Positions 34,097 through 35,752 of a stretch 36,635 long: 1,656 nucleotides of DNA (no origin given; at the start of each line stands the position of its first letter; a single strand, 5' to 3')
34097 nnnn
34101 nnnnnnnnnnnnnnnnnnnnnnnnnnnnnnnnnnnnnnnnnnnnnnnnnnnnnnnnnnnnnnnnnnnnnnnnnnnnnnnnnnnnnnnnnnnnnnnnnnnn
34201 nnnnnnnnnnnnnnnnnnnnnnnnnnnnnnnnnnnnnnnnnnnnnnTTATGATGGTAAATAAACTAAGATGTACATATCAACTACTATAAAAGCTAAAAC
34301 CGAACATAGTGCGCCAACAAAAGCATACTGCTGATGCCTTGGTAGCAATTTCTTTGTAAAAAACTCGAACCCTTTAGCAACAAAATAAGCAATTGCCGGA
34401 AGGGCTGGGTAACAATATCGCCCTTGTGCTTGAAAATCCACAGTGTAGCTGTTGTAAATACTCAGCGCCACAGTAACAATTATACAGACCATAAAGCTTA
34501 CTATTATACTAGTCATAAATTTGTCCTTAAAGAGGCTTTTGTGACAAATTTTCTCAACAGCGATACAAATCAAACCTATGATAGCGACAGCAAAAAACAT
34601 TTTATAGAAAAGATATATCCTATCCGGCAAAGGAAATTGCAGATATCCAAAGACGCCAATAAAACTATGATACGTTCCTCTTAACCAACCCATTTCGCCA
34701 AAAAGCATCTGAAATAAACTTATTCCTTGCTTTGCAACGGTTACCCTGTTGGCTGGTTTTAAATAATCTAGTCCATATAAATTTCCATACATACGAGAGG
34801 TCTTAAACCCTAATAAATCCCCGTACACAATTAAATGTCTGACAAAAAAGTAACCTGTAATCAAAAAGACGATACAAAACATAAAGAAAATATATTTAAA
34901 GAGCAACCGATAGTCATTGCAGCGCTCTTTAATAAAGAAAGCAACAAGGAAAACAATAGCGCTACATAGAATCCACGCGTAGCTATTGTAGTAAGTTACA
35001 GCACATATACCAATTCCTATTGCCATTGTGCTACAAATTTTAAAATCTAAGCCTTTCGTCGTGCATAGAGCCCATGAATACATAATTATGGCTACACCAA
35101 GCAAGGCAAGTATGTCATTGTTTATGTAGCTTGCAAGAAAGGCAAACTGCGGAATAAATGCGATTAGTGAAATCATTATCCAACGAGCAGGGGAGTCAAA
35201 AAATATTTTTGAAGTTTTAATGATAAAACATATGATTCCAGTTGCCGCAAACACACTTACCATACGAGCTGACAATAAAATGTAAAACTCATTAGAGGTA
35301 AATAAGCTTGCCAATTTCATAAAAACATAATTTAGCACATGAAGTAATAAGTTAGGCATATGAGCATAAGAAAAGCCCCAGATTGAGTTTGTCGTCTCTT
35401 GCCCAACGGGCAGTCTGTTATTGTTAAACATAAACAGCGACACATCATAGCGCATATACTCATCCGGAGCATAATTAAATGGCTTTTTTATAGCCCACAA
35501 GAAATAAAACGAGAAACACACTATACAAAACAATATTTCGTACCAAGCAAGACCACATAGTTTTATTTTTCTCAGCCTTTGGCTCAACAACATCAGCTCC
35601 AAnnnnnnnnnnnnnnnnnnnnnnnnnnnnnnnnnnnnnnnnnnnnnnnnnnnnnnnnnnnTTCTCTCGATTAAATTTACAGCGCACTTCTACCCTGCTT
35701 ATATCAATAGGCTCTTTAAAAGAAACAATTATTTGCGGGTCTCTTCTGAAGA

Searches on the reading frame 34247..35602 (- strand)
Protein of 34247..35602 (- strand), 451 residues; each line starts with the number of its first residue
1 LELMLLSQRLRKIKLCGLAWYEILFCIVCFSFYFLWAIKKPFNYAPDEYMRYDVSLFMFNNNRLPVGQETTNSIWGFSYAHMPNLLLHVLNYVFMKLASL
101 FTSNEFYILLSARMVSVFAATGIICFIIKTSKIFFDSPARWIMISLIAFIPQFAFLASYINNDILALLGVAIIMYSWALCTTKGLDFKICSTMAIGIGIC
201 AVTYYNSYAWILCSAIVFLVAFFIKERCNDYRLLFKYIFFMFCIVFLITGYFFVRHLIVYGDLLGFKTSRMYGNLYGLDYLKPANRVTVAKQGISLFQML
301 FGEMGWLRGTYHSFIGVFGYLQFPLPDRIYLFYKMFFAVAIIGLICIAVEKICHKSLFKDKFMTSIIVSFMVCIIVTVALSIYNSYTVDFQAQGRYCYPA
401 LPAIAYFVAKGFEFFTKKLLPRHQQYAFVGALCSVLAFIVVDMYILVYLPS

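Call 7: search_protein_families(library=pfam, proteins=[window:34247-35602:-], max_evalue=0.01)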
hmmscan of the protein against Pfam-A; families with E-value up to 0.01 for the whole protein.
window:34247-35602:- (451 aa): 0 families

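Call 57: search_protein_families(library=pfam, proteins=[window:34247-35602:-], max_evalue=5)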
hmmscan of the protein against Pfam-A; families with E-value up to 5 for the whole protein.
window:34247-35602:- (451 aa): 1 family
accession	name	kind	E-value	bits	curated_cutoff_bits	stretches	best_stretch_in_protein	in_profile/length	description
PF06553.17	BNIP3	-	0.2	11.8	26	1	350-383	139-172/184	BNIP3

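Call 58: search_protein_families(library=ncbifam, proteins=[window:34247-35602:-], max_evalue=1)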
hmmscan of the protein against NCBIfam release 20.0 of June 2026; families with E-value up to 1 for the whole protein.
window:34247-35602:- (451 aa): 2 families
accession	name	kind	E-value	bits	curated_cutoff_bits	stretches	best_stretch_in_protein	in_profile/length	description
NF010196.0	PRK13673.1-3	equivalog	0.008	16.6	141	1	209-258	8-56/117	hypothetical protein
NF042931.1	SAG1386_EF1546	equivalog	0.57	10.2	80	1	356-386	24-54/158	SAG1386/EF1546 family surface-associated protein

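Call 87: predict_structure(protein=window:34247-35602:-)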
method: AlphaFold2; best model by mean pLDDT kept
length: 451 residues; sequences in the alignment: 1
mean_pLDDT: 43.5   pTM: 0.26
mean pLDDT of the five models: 43.5, 42.7, 39.4, 39.0, 38.6
residues with pLDDT >= 90: 0; 70-90: 0; 50-70: 105; < 50: 346
segments of 3 or more residues with pLDDT < 50: 1-119, 122-129, 131-135, 141-143, 155-165, 197-216, 218-229, 245-337, 346-351, 356-358, 380-400, 440-451
pLDDT, mean of each block of 10 residues (from residue 1): 39 39 43 36 29 26 27 30 38 44 42 45 47 49 50 48 50 53 53 50 44 47 46 52 48 42 36 38 42 40 32 33 38 47 49 49 51 50 45 45 51 53 52 49 41 36
secondary structure, 60 per line:
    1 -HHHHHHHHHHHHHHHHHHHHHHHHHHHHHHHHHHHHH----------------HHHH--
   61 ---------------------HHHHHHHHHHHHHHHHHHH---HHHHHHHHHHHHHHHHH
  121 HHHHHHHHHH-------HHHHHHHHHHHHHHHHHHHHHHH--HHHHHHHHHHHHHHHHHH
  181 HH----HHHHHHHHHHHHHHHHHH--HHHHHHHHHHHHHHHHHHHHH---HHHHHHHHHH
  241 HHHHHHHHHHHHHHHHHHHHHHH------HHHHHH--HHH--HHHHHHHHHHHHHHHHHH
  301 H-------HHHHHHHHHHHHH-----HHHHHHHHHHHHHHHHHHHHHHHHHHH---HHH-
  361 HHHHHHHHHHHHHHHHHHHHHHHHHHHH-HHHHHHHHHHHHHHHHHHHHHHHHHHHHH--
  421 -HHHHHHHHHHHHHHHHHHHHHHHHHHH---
elements in order: H2-38 H55-58 H82-100 H104-130 H138-160 H163-182 H187-204 H207-227 H231-263 H270-275 H283-301 H309-321 H327-353 H361-388 H390-418 H422-448
